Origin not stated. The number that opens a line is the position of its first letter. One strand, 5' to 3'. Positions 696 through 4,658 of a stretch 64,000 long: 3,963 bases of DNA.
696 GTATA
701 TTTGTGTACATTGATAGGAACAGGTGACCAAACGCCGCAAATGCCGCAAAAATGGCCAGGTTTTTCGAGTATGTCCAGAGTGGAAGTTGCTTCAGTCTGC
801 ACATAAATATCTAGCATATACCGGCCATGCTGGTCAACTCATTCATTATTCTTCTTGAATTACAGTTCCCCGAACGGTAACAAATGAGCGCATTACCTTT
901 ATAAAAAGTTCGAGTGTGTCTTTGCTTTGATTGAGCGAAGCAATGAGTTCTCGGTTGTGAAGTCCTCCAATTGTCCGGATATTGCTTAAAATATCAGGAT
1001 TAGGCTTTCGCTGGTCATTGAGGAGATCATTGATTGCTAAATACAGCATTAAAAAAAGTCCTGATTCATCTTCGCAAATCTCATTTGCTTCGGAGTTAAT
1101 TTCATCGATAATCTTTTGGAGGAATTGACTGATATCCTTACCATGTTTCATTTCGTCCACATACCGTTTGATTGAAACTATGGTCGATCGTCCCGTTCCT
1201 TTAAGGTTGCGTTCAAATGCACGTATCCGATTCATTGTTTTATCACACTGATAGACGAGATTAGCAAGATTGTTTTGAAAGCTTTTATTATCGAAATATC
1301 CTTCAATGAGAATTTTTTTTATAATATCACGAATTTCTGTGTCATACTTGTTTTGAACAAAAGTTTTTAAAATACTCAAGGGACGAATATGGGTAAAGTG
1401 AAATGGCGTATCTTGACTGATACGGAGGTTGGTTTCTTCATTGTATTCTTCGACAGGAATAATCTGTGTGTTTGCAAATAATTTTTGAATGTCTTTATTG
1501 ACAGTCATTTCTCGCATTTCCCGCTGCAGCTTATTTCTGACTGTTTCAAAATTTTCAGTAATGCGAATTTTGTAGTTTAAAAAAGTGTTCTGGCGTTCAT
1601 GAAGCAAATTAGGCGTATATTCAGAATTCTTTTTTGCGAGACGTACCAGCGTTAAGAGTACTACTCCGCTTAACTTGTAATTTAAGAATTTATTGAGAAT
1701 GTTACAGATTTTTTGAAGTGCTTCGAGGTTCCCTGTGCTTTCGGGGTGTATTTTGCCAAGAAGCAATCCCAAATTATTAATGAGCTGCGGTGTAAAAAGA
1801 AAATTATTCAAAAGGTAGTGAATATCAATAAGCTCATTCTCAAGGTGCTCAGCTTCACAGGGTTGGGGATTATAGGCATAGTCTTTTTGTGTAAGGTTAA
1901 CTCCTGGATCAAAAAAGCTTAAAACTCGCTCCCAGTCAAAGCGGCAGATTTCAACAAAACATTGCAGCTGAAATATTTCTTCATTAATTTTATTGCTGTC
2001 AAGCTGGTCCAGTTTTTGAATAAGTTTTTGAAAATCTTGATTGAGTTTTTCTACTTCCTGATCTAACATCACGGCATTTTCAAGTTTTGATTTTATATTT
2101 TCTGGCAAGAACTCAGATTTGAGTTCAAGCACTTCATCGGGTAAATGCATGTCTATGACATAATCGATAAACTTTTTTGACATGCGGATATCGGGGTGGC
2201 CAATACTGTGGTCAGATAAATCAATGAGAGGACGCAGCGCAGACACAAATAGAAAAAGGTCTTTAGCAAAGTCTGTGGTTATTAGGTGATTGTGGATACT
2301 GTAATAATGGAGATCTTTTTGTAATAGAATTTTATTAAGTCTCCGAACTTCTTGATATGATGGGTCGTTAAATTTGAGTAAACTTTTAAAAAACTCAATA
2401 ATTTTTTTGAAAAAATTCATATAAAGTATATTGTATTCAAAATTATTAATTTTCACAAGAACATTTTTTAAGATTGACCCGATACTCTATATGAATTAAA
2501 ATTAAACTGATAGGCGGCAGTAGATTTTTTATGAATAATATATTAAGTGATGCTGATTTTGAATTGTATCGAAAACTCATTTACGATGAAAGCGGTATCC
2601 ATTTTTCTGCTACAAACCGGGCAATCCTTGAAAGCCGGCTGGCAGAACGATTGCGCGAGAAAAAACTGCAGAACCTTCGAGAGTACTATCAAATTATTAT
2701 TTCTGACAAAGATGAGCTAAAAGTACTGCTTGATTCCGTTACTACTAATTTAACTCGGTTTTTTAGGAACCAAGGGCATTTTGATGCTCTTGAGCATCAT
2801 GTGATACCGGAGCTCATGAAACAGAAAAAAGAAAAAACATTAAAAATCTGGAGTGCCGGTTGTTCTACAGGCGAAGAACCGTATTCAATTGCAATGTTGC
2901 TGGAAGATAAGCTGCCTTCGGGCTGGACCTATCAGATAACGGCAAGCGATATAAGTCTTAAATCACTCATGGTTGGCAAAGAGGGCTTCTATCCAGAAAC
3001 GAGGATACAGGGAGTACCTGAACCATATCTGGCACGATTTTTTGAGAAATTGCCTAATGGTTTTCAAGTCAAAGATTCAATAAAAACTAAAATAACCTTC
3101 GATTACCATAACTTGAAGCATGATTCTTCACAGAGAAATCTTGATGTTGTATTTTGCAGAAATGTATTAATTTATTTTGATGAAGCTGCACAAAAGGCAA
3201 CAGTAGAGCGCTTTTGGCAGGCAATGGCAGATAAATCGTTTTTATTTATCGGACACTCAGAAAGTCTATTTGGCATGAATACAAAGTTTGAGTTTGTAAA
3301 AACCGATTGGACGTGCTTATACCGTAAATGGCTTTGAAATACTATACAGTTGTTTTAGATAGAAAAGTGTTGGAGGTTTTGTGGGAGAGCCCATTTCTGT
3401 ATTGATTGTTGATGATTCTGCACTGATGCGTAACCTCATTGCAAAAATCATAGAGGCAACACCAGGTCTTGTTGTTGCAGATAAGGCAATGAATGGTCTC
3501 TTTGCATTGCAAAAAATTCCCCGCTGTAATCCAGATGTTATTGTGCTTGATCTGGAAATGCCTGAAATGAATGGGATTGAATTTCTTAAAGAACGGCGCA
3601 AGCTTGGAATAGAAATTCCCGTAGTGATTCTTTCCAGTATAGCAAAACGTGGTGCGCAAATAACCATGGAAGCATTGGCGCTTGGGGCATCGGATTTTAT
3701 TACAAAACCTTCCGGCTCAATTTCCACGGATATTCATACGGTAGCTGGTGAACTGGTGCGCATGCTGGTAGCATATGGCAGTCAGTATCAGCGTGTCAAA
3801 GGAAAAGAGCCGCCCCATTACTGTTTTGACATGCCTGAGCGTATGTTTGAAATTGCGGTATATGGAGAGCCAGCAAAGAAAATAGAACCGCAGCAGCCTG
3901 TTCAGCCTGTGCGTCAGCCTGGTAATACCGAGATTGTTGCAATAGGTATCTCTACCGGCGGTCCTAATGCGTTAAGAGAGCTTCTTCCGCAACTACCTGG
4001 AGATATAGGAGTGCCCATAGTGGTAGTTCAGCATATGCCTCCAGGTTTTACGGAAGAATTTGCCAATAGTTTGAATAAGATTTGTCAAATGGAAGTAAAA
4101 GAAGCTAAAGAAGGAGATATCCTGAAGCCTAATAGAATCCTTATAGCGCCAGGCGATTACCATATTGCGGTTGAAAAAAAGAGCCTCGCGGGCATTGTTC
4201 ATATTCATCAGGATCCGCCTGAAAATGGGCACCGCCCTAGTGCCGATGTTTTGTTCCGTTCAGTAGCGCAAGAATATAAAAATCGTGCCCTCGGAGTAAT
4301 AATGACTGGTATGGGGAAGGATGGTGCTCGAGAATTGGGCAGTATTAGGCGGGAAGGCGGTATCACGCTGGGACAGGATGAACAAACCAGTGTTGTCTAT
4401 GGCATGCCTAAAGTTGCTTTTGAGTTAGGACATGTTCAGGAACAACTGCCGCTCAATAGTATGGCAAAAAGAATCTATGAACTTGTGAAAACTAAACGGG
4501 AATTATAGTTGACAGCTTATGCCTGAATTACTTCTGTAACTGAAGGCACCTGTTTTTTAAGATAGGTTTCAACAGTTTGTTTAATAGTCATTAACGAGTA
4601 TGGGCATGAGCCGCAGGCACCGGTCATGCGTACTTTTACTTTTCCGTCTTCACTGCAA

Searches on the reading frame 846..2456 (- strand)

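Call 63: search_protein_families(library=pfam, max_evalue=0.00001, proteins=[window:846-2456:-])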
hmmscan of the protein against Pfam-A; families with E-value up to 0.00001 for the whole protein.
window:846-2456:- (536 aa): 1 family
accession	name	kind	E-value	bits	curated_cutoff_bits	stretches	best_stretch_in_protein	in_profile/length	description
PF17239.7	DUF5312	-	5.3e-19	68.5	25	1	8-521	55-552/553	Family of unknown function (DUF5312)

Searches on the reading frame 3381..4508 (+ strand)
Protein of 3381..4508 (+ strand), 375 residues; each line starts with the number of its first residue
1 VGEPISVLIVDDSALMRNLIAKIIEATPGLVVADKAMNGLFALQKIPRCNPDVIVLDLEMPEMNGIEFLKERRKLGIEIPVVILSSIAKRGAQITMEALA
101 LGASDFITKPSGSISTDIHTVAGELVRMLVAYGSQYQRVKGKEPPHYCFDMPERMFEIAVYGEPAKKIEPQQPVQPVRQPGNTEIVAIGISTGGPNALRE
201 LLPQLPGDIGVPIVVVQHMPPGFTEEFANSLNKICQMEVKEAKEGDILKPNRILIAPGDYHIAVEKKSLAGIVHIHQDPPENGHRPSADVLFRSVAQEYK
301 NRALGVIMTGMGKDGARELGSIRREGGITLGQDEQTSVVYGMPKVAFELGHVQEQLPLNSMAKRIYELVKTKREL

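Call 63: search_protein_families(library=pfam, max_evalue=0.00001, proteins=[window:3381-4508:+])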
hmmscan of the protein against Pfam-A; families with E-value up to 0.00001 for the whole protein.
window:3381-4508:+ (375 aa): 2 families
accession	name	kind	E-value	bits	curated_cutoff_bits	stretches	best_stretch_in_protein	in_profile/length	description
PF01339.22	CheB_methylest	-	2.4e-69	232.9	24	1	186-365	1-174/174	CheB methylesterase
PF00072.30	Response_reg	-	1.5e-23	83.5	30.2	1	7-111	1-101/111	Response regulator receiver domain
